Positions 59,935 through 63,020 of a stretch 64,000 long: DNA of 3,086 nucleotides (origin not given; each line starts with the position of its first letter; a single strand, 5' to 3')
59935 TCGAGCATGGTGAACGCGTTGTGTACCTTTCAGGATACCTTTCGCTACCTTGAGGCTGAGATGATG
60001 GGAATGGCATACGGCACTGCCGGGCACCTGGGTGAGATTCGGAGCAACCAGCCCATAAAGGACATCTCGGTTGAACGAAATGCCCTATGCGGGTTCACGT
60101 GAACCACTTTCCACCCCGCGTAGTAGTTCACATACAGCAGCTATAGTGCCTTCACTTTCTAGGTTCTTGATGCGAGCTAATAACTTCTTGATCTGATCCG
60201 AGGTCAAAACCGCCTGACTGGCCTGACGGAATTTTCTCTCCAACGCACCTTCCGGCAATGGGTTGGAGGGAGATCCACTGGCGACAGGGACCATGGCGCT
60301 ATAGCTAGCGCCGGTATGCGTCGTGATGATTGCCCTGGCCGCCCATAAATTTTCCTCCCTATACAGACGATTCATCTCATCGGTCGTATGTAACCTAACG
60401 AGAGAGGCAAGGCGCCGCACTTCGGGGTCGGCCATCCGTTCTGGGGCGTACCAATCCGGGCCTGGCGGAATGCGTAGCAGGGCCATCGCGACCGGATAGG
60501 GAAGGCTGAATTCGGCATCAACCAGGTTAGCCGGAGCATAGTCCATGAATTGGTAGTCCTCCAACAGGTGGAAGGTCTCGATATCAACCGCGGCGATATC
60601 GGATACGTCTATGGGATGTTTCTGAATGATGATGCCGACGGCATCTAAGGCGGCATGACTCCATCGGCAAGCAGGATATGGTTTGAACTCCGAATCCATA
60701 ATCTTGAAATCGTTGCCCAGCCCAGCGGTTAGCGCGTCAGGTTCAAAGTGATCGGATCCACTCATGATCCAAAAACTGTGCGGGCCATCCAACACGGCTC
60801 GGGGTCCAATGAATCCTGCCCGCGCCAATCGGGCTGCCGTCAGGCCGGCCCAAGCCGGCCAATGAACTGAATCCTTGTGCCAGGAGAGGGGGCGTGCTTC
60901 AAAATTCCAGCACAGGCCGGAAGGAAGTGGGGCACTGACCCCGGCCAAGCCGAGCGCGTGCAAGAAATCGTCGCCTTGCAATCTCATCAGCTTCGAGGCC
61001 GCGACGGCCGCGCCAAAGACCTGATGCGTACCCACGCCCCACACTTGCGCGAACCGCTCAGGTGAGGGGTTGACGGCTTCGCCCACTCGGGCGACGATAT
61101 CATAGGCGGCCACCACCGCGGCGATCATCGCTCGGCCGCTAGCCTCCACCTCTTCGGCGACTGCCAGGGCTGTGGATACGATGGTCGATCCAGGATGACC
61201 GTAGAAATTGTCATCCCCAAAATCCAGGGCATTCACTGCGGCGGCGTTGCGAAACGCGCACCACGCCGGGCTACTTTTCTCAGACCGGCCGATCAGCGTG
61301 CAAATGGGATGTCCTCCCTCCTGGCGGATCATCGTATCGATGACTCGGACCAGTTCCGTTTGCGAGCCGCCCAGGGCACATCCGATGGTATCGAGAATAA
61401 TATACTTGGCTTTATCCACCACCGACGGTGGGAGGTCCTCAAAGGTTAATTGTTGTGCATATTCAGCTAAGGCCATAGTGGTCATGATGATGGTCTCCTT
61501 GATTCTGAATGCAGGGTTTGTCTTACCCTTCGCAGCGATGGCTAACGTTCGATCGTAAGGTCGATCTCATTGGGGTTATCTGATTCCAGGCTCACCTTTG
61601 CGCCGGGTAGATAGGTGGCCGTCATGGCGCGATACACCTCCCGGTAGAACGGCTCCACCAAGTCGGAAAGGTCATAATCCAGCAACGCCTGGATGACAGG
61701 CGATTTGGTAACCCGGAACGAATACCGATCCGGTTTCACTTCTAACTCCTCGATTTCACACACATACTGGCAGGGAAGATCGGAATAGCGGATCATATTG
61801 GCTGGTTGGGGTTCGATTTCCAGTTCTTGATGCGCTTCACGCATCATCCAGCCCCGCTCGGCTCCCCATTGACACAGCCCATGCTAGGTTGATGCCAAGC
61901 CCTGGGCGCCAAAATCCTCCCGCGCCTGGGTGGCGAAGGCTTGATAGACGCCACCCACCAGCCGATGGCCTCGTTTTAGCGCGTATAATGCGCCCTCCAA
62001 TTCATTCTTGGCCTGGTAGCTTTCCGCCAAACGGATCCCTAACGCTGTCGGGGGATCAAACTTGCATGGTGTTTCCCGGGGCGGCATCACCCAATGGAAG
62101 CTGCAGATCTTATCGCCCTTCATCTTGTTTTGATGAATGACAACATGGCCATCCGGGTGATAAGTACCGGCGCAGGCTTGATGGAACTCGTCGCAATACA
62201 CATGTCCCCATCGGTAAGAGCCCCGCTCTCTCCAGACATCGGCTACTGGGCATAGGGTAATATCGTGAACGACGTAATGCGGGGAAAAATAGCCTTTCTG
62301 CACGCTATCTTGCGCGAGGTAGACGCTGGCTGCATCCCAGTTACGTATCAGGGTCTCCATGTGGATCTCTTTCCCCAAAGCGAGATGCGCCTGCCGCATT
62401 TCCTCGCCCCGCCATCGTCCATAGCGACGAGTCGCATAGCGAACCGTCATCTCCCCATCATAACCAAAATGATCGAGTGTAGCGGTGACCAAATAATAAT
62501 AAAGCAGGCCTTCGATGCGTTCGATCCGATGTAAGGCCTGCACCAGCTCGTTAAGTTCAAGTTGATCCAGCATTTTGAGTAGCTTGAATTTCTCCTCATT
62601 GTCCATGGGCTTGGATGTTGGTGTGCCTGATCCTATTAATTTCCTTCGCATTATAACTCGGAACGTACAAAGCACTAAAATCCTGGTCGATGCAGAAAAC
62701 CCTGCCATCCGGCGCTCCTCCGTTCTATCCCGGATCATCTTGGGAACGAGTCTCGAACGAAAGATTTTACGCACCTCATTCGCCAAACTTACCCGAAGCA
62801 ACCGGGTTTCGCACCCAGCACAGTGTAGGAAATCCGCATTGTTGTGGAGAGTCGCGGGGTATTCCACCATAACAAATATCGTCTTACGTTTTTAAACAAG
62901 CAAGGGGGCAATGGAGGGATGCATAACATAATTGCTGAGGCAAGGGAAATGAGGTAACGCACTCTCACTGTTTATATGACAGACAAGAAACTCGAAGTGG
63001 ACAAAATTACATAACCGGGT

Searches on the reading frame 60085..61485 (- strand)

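Call 71: search_protein_families(library=pfam, proteins=[window:60085-61485:-], max_evalue=1e-8)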
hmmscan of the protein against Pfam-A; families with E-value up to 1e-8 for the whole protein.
window:60085-61485:- (466 aa): 2 families
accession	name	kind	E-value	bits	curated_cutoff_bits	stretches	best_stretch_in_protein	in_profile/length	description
PF03972.19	MmgE_PrpD_N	-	7e-53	179.8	32.1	1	5-239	2-232/244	MmgE/PrpD N-terminal domain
PF19305.4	MmgE_PrpD_C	-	2.4e-31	109.3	32.1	1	270-436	1-165/173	MmgE/PrpD C-terminal domain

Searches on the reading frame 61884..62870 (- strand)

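Call 71: search_protein_families(library=pfam, proteins=[window:61884-62870:-], max_evalue=1e-8)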
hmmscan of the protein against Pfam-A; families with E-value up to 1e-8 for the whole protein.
window:61884-62870:- (328 aa): 1 family
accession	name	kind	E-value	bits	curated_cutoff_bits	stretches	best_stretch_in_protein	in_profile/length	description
PF14196.11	ATC_hydrolase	-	8.2e-11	43.3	28.1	1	119-260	4-145/145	L-2-amino-thiazoline-4-carboxylic acid hydrolase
